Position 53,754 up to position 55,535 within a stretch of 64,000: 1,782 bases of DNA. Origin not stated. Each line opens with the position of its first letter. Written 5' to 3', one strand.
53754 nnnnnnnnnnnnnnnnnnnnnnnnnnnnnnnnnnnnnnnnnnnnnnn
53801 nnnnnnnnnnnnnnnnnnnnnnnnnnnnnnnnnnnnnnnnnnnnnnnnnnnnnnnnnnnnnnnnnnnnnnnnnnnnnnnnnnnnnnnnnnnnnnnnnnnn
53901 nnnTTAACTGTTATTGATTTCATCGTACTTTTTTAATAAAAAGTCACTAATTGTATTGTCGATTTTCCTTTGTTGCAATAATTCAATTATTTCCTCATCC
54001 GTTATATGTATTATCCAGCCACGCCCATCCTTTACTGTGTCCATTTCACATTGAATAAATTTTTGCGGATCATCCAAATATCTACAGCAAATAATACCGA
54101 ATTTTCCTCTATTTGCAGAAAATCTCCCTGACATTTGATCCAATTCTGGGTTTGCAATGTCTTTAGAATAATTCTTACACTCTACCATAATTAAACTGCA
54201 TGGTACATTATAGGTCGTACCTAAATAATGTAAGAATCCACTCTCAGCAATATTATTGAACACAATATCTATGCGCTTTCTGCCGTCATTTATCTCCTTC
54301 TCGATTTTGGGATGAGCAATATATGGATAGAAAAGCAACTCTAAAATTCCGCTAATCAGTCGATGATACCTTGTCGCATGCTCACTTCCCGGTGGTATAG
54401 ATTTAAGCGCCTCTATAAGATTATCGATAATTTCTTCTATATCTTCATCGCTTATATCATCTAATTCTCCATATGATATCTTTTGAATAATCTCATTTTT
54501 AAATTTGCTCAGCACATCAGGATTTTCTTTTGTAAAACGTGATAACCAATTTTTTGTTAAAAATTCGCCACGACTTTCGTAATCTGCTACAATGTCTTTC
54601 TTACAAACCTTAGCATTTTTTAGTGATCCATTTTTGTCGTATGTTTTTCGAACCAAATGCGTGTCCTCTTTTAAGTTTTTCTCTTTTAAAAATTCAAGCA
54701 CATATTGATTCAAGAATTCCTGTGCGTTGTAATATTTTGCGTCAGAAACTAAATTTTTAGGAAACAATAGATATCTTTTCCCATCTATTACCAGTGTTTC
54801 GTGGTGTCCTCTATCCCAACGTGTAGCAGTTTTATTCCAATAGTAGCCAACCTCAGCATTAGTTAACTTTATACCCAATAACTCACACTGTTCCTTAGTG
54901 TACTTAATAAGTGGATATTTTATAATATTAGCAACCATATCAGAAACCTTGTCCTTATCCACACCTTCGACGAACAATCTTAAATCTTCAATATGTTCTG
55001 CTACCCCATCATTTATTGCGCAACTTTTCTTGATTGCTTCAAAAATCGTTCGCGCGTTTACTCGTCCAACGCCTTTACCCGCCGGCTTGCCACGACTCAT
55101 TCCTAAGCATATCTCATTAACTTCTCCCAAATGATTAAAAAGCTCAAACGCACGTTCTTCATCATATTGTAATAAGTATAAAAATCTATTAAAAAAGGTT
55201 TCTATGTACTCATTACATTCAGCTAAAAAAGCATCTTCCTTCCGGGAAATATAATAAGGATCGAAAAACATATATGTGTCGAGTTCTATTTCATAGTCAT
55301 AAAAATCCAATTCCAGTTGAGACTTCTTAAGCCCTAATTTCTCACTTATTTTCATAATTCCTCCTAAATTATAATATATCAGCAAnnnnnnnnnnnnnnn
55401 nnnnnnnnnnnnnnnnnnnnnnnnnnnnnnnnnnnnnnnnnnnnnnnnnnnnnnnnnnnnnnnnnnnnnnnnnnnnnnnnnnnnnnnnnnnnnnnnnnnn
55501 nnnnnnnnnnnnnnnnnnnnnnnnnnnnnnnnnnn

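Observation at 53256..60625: Four-gene operon: helicase-nuclease + Argonaute-like + REase-tailed protein + membrane protein (DdmDE / pPIWI-RE-like but expanded)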

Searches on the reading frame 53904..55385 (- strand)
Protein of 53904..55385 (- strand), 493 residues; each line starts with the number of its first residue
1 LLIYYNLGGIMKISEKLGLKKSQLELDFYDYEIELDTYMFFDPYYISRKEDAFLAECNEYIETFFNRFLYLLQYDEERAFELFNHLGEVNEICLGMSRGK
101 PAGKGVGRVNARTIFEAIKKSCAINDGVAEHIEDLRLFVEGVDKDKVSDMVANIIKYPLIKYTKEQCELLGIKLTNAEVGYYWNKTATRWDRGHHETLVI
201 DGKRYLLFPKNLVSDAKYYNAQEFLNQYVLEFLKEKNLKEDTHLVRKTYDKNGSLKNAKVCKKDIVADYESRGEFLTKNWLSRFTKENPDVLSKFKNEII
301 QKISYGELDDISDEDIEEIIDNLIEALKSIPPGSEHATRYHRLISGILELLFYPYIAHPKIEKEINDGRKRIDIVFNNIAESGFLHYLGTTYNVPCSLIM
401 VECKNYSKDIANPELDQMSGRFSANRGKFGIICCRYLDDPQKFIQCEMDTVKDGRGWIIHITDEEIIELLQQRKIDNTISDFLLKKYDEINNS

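Call 3: search_protein_families(library=pfam, proteins=[window:53904-55385:-], max_evalue=1)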
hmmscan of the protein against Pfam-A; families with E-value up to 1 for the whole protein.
window:53904-55385:- (493 aa): 3 families
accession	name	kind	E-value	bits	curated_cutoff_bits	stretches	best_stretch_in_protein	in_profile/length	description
PF08513.17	LisH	-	0.11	12.9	21.6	1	223-240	1-18/27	LisH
PF04471.18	Mrr_cat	-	0.17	12.5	21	1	398-433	49-84/115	Restriction endonuclease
PF25089.1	DUF7804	-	0.53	10.9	27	0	144-195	12-64/84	Domain of unknown function (DUF7804)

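Call 4: search_protein_families(library=padloc, proteins=[window:53904-55385:-], max_evalue=1)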
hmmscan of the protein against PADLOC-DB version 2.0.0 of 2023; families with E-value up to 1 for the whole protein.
window:53904-55385:- (493 aa): 2 families
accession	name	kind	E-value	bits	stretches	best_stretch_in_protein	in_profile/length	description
PDLC04597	PDC-M36A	-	4.4e-39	132.6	2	13-324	8-312/457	-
PDLC04598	PDC-M36A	-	2.1e-18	64.8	2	338-489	175-323/330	-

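Call 5: search_protein_families(library=ncbifam, proteins=[window:53904-55385:-], max_evalue=1)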
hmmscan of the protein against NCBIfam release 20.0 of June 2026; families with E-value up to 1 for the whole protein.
window:53904-55385:- (493 aa): 3 families
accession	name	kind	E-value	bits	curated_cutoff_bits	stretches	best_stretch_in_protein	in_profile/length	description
NF004037.0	PRK05518.1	equivalog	0.015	15.1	184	1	119-163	118-162/181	50S ribosomal protein L6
TIGR01639.1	P_fal_TIGR01639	paralog_domain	0.15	12.2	25.75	1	304-326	2-25/61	Plasmodium falciparum uncharacterized domain TIGR01639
NF006837.0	PRK09357.1-2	equivalog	0.15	10.6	575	1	104-145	152-193/428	dihydroorotase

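Call 13: find_homologous_proteins(query=window:53904-55355:-)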
Query window:53904-55355:- (483 aa): 931 proteins with E <= 0.001 among 8000 candidates; the best 120 are listed.
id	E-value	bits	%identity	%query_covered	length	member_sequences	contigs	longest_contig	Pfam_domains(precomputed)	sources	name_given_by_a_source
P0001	0.0e+0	1104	100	100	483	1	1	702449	PF28123.1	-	-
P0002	1.7e-228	777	69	100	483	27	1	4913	PF28123.1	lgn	-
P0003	5.4e-228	776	69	100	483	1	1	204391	PF28123.1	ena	-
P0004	3.3e-225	766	69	100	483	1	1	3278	PF28123.1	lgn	-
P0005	9.2e-222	755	68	99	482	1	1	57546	PF28123.1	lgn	-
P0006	6.5e-216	736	66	99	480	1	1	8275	PF28123.1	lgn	-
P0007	1.9e-214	731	65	99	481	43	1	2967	PF28123.1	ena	-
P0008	2.1e-213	727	65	99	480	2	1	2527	PF28123.1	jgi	-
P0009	8.0e-213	726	66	99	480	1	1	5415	PF28123.1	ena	-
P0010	3.6e-212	723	65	100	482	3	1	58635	PF28123.1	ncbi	-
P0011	5.2e-212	723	64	99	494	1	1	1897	PF28123.1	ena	-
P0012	3.3e-210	717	66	99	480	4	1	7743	PF28123.1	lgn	-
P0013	2.1e-209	714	65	99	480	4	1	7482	PF28123.1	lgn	-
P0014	2.3e-209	714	64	99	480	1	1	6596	PF28123.1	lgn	-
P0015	2.7e-209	714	62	99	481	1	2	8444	PF28123.1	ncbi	-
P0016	4.4e-208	710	65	99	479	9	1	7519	PF28123.1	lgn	-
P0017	1.1e-207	709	66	96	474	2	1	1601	PF28123.1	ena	-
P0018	1.1e-207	709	65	99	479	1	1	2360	PF28123.1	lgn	-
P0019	2.7e-207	707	64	99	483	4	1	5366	PF28123.1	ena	-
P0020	3.1e-206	704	63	99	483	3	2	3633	PF28123.1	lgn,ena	-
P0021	1.1e-204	699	65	99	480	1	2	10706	PF28123.1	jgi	-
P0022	6.9e-202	689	63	99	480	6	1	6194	PF28123.1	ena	-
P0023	1.5e-200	685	63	99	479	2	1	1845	PF28123.1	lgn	-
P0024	1.0e-199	682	62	100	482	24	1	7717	PF28123.1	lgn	-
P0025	5.2e-199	680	63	100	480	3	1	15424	PF28123.1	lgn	-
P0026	2.0e-197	675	62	99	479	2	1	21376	PF28123.1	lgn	-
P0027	1.7e-196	672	62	99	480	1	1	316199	PF28123.1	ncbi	-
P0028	5.7e-194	663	60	100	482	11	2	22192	PF26188.1,PF28123.1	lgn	-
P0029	2.1e-193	662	60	99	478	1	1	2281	PF28123.1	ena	-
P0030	5.5e-186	637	59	99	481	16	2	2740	PF28123.1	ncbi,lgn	-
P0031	3.0e-185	635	60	100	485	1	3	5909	PF28123.1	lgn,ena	-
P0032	4.1e-185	634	58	99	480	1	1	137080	PF28123.1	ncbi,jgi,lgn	jgi:hypothetical protein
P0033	6.1e-185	634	59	99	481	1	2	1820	PF28123.1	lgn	-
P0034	6.2e-185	634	59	99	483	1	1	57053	PF28123.1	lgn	-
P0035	2.7e-180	618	58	99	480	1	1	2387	PF28123.1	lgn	-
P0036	8.2e-167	574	54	100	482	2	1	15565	PF28123.1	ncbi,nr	ncbi:MAG: hypothetical protein K6E87_06205 [bacterium]|nr:hypothetical protein [bacterium]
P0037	2.2e-166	572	53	99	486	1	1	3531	PF28123.1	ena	-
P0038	3.1e-166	572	55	100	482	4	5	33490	PF28123.1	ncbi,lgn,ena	-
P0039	1.0e-165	570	54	100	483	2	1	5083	PF28123.1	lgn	-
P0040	5.1e-164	565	54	99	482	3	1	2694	PF28123.1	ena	-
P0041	2.7e-163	562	54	100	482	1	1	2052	PF28123.1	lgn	-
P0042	5.0e-162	558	53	100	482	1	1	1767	PF28123.1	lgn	-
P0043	4.4e-156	538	51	100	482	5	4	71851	PF28123.1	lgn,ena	-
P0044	2.2e-141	490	49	96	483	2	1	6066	PF28123.1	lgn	-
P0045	2.8e-139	483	48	99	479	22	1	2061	PF28123.1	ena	-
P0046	4.0e-139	483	49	99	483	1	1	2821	PF28123.1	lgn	-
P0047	2.2e-138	480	49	96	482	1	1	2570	PF28123.1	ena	-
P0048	2.4e-136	473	50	95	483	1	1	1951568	PF28123.1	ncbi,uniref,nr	ncbi:hypothetical protein [Senegalia massiliensis]|uniref:hypothetical protein n=1 Tax=Senegalia mas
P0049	5.2e-135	469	50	95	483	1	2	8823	PF28123.1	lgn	-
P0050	9.1e-135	468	48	99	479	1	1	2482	PF28123.1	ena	-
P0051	1.2e-134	468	49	95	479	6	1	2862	PF28123.1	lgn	-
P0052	3.1e-134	466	47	99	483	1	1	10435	PF28123.1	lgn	-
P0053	4.2e-134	466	47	99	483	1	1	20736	PF28123.1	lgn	-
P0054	7.4e-134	465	48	99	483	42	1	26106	PF28123.1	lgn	-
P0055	1.3e-133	464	46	100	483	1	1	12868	PF28123.1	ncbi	-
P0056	2.3e-133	464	49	95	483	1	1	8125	PF28123.1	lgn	-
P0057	2.7e-133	463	47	99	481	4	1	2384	PF28123.1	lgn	-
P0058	9.5e-133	462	49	96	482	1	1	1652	PF28123.1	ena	-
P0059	1.6e-132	461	46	99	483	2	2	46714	PF28123.1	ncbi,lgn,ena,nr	ncbi:MAG: hypothetical protein IKZ98_08235 [Clostridia bacterium]|nr:hypothetical protein [Clostridi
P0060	3.3e-132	460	48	99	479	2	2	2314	PF28123.1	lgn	-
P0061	4.9e-132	459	48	98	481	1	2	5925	PF28123.1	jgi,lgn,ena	-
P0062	6.1e-132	459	47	100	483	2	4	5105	PF28123.1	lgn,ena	-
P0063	6.5e-132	459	48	99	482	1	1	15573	PF28123.1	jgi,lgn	jgi:hypothetical protein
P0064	9.5e-132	458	45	100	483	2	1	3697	PF28123.1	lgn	-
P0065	1.7e-131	457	47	95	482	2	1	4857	PF28123.1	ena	-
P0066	1.7e-131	457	47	100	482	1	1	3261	PF28123.1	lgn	-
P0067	2.2e-131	457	45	99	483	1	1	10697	PF28123.1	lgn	-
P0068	2.3e-131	457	47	98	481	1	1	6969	PF28123.1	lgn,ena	-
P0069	3.2e-131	456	47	99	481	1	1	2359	PF28123.1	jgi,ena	-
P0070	8.6e-131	455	46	96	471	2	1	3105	PF28123.1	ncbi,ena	-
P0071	8.7e-131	455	46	99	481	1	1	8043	PF28123.1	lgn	-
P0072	1.0e-130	455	47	99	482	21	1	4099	PF28123.1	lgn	-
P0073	1.9e-130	454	47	99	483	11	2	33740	PF28123.1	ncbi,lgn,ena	-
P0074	2.1e-130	454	45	99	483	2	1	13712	PF28123.1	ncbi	-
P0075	2.5e-130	453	48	95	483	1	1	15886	PF28123.1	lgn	-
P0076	2.8e-130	453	46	99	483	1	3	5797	PF28123.1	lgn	-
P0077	2.9e-130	453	47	96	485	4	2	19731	PF28123.1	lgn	-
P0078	3.9e-130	453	46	99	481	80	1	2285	PF28123.1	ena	-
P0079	4.0e-130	453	47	95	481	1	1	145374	PF28123.1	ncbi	-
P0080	1.3e-129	451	47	99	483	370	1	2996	PF28123.1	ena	-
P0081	1.4e-129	451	47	99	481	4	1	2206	PF28123.1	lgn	-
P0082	1.5e-129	451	47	96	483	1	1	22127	PF28123.1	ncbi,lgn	-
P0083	1.8e-129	451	46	100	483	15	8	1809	PF28123.1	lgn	-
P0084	2.2e-129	450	46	99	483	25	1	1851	PF28123.1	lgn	-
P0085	2.2e-129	450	46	99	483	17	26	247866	PF28123.1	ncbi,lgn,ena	-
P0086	2.6e-129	450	46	100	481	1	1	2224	PF28123.1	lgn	-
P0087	3.7e-129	450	49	95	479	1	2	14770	PF28123.1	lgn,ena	-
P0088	4.1e-129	449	46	99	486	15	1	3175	PF28123.1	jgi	jgi:hypothetical protein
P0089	4.4e-129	449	46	99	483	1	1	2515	PF28123.1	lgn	-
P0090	5.7e-129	449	45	99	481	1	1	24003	PF28123.1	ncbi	-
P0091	7.2e-129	449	47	99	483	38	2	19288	PF28123.1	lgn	-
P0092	1.3e-128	448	45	99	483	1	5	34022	PF28123.1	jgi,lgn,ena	-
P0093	1.5e-128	448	48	95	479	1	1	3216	PF28123.1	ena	-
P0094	2.1e-128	447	46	97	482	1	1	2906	PF28123.1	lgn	-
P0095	3.2e-128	447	48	95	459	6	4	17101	PF28123.1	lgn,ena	-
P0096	3.6e-128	446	44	99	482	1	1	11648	PF28123.1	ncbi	-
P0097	3.8e-128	446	48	99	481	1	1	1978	PF28123.1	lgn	-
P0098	5.1e-128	446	47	99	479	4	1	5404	PF28123.1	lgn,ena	-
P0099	5.9e-128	446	48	96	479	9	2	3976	PF28123.1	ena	-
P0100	1.1e-127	445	45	100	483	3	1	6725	PF28123.1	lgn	-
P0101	1.3e-127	445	46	93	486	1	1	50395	PF28123.1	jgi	jgi:hypothetical protein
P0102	1.4e-127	444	46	99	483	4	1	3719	PF28123.1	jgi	-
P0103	1.8e-127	444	46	95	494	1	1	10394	PF28123.1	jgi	jgi:hypothetical protein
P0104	2.2e-127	444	44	99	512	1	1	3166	PF28123.1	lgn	-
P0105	2.6e-127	444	46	99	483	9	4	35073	PF28123.1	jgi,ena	-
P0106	2.9e-127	443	45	99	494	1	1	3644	PF28123.1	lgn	-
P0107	3.5e-127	443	46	96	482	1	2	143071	PF28123.1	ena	-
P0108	5.9e-127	442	45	99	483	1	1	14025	PF28123.1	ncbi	ncbi:MAG: hypothetical protein WBI07_07235 [Mobilitalea sp.]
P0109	8.5e-127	442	47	96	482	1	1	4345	PF28123.1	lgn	-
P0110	8.6e-127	442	47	95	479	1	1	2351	PF28123.1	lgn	-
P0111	1.7e-126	441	45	99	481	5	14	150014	PF28123.1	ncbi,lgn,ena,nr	ncbi:MAG: hypothetical protein J6K17_00570 [Oscillospiraceae bacterium]|nr:hypothetical protein [Osc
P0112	1.8e-126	441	46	95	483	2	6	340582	PF28123.1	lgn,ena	-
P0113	2.2e-126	441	46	95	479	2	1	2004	PF28123.1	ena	-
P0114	2.9e-126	440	46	95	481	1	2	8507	PF28123.1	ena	-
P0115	4.2e-126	440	43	99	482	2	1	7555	PF28123.1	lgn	-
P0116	4.9e-126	439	49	95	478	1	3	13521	PF28123.1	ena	-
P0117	5.0e-126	439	47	94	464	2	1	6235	PF28123.1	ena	-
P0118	6.6e-126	439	44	99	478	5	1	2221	PF28123.1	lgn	-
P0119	6.7e-126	439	46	95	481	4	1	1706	PF28123.1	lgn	-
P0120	6.9e-126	439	44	100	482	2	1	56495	PF28123.1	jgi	jgi:hypothetical protein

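Call 18: find_related_loci(query=A1, collection=genome_contigs, flank=10000)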
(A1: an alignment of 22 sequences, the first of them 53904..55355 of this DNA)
Query A1 (483 aa) in genome_contigs; peptide patterns used: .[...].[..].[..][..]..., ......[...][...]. (x = any residue, [..] = any of these).
328 stretches matched a pattern; 267 encode a relative of the query (tblastn E <= 1e-3); the best 80 are kept; 80 distinct loci.
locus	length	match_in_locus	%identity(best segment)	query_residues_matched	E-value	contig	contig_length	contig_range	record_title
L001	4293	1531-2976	69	1-482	0e+0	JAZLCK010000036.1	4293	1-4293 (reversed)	MAG: Christensenellaceae bacterium isolate T1900045051_TC20190044.MAGScoT_cleanbin_000007 SGB_4524_k141_3593030, whole g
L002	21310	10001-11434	63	1-480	0e+0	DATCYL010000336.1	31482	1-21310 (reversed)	MAG TPA_asm: Lachnospiraceae bacterium isolate SMAG_U7464 k141_464020, whole genome shotgun sequence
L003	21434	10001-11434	62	1-480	0e+0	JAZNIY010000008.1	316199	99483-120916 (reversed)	MAG: Candidatus Stercoripulliclostridium sp. isolate T1900044682_TS20190148.MAGScoT_cleanbin_000015 SGB_1698_k141_161195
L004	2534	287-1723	59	1-480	0e+0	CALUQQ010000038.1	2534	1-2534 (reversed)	MAG: Candidatus Gastranaerophilales bacterium isolate E27__bin3 genome assembly, contig: E27__k127_30141, whole genome s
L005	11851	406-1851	54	1-483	2e-171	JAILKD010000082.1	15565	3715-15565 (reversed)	MAG: bacterium isolate RUI193 k141_13115719_flag=1_multi=36.0000_len=15565, whole genome shotgun sequence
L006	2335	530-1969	55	1-482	0e+0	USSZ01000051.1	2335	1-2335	uncultured Clostridiales bacterium isolate UMGS2054 genome assembly, contig: NODE_6893_length_2335_cov_2.615351, whole g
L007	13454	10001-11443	51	1-483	1e-160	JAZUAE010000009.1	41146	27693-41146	MAG: Clostridia bacterium isolate T1900045322_YK20190011.MAGScoT_cleanbin_000028 SGB_6372_k141_2533420, whole genome sho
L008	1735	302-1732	48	1-477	2e-150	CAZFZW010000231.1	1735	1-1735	MAG TPA_asm: uncultured Clostridium sp. isolate SRP225648_co1_339 genome assembly, contig: NODE_172006_length_1735_cov_5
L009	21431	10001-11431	47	1-477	2e-137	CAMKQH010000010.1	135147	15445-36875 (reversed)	MAG: uncultured Lachnospiraceae bacterium isolate SRR12081296_bin.90_metaWRAP_v1.3_MAG genome assembly, contig: ERZ12289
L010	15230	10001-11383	45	1-464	1e-135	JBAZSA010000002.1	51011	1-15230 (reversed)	MAG: Desulfurivibrionaceae bacterium isolate SO_2017_GW1_161 NODE_3391_length_51011_cov_1.320808_OW334_2017, whole genom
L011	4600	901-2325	46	1-476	1e-137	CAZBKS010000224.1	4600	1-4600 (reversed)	MAG TPA_asm: uncultured Syntrophomonas sp. isolate binchicken_co190_338 genome assembly, contig: NODE_28592_length_4600_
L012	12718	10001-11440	47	1-480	6e-135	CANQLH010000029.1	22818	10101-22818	MAG: uncultured Clostridia bacterium isolate Lapin-015__bin77 genome assembly, contig: Lapin-015__NODE_2022_length_22818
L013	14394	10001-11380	46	1-462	2e-134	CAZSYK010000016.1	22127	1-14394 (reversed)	MAG TPA_asm: uncultured Eubacteriales bacterium isolate SRP192927_co3_256 genome assembly, contig: NODE_4822_length_2212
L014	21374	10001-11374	47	1-461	3e-134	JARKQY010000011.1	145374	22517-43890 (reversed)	MAG: Bacillota bacterium isolate Reactor_metabat.58 k141_809795, whole genome shotgun sequence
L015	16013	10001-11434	44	1-480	5e-134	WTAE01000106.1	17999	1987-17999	MAG: Sulfurovum sp. isolate GLR145 c_000000144822, whole genome shotgun sequence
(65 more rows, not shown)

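Call 29: search_solved_structures(query=A1, max_evalue=1, show_alignments=2)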
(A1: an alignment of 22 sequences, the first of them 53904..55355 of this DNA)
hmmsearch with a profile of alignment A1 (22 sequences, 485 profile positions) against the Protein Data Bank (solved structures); distinct sequences matched with E-value up to 1: 12.
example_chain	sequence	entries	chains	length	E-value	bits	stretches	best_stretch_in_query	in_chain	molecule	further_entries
5x8p_v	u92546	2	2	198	0.32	13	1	408-464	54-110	protein cS22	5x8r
5mmj_v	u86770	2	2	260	0.53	12.3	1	408-463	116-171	30S ribosomal protein 2, chloroplastic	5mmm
3n23_B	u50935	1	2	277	0.72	11.8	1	387-414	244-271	Sodium/potassium-transporting ATPase subunit beta-1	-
4xe5_B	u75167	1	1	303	0.74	11.8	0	387-414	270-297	Sodium/potassium-transporting ATPase subunit beta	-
3kdp_B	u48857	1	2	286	0.75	11.8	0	387-414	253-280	Sodium/potassium-transporting ATPase subunit beta-1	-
1lmb_3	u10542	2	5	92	0.8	11.7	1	65-126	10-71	PROTEIN (LAMBDA REPRESSOR) | LAMBDA REPRESSOR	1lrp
7yzr_B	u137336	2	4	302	0.8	11.7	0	387-414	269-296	Sodium/potassium-transporting ATPase subunit beta-1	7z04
4hqj_B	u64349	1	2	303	0.81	11.7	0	387-414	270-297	Sodium/potassium-transporting ATPase subunit beta-1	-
3wgu_B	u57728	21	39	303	0.81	11.7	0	387-414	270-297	Sodium/potassium-transporting ATPase subunit beta-1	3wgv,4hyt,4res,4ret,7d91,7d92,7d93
7e1z_B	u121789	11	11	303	0.83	11.6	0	387-414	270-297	Sodium/potassium-transporting ATPase subunit beta-1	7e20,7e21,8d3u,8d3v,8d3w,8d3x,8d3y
9ro9_B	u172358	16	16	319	0.89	11.5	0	387-414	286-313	Sodium/potassium-transporting ATPase subunit beta-1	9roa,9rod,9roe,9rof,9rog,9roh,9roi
1rio_A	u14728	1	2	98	0.92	11.5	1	65-126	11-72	Repressor protein CI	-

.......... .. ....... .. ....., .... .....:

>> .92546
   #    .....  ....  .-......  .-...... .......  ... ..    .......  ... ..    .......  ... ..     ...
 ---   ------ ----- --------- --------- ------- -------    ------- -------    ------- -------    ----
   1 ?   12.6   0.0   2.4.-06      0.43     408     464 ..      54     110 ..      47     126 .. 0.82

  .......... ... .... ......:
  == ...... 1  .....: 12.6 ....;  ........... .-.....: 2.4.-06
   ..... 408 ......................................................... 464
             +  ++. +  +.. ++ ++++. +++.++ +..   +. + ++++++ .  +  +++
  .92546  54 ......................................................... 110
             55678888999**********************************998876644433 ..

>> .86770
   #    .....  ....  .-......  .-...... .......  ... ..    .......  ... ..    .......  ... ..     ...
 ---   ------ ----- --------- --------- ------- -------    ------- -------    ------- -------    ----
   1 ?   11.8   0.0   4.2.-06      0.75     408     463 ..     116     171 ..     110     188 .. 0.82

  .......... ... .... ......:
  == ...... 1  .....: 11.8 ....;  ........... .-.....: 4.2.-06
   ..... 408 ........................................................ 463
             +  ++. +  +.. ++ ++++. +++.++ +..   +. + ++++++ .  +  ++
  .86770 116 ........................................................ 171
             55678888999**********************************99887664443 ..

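Call 45: search_protein_families(library=padloc, alignment_id=A3, max_evalue=0.00001)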
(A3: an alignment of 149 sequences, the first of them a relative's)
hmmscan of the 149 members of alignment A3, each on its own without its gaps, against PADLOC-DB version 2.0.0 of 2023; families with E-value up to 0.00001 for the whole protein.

A. member 1, L001:185-1168:+ (328 aa): 0 families

B. families by the number of members that match (of 149 scanned): 338 families (the first 25 are shown)
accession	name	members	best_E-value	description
PDLC03107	Specificity_I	3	4.3e-88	Type I specificity subunit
PDLC03062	Specificity_I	3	5.2e-71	Type I specificity subunit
PDLC03069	Specificity_I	3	8e-65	Type I specificity subunit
PDLC03084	Specificity_I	3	9.6e-53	Type I specificity subunit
PDLC03096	Specificity_I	3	5.5e-49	Type I specificity subunit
PDLC03127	Specificity_I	3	1.9e-44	Type I specificity subunit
PDLC03169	Specificity_I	3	5.1e-42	Type I specificity subunit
PDLC03100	Specificity_I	3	2.9e-40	Type I specificity subunit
PDLC03119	Specificity_I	3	2.1e-38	Type I specificity subunit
PDLC03162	Specificity_I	3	1.1e-33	Type I specificity subunit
PDLC03079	Specificity_I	3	3.2e-33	Type I specificity subunit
PDLC03072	Specificity_I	3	6.5e-33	Type I specificity subunit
PDLC04134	mad2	3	1.1e-32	mads_2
PDLC04137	mad5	3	1.5e-32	mads_5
PDLC03179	Specificity_I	3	5.6e-32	Type I specificity subunit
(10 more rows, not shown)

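Call 47: predict_structure(alignment_id=A1)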
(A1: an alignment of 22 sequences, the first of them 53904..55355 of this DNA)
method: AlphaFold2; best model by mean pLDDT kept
length: 483 residues; sequences in the alignment: 22
mean_pLDDT: 86.3   pTM: 0.86
mean pLDDT of the five models: 86.3, 85.6, 84.3, 82.8, 82.7
residues with pLDDT >= 90: 265; 70-90: 168; 50-70: 36; < 50: 14
segments of 3 or more residues with pLDDT < 50: 82-94
pLDDT, mean of each block of 10 residues (from residue 1): 89 91 75 84 93 95 93 77 42 53 89 91 92 86 92 93 90 94 90 87 81 95 97 95 93 96 93 96 90 61 86 96 86 92 90 63 85 89 89 73 74 86 88 90 91 95 88 93 72
secondary structure, 60 per line:
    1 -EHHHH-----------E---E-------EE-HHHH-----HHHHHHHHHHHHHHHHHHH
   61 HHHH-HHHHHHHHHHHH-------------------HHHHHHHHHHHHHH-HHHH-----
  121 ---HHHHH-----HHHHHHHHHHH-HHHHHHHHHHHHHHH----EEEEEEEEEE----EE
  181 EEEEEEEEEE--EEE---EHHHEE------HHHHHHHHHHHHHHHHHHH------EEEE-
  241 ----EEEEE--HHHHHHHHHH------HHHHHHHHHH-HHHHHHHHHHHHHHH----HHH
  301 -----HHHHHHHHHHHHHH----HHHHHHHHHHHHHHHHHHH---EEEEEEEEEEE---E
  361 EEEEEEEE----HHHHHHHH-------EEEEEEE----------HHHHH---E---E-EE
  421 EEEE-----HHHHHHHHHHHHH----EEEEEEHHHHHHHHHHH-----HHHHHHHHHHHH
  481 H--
elements in order: H3-6 H33-36 H42-64 H66-77 H97-110 H112-115 H124-128 H134-144 H146-160 E165-174 E179-190 E193-195 H211-229 E236-239 E245-249 H252-261 H268-277 H279-293 H306-319 H324-342 E346-356 E360-368 H373-380 E388-394 H405-409 E419-424 H430-442 E447-452 H453-463 H469-481
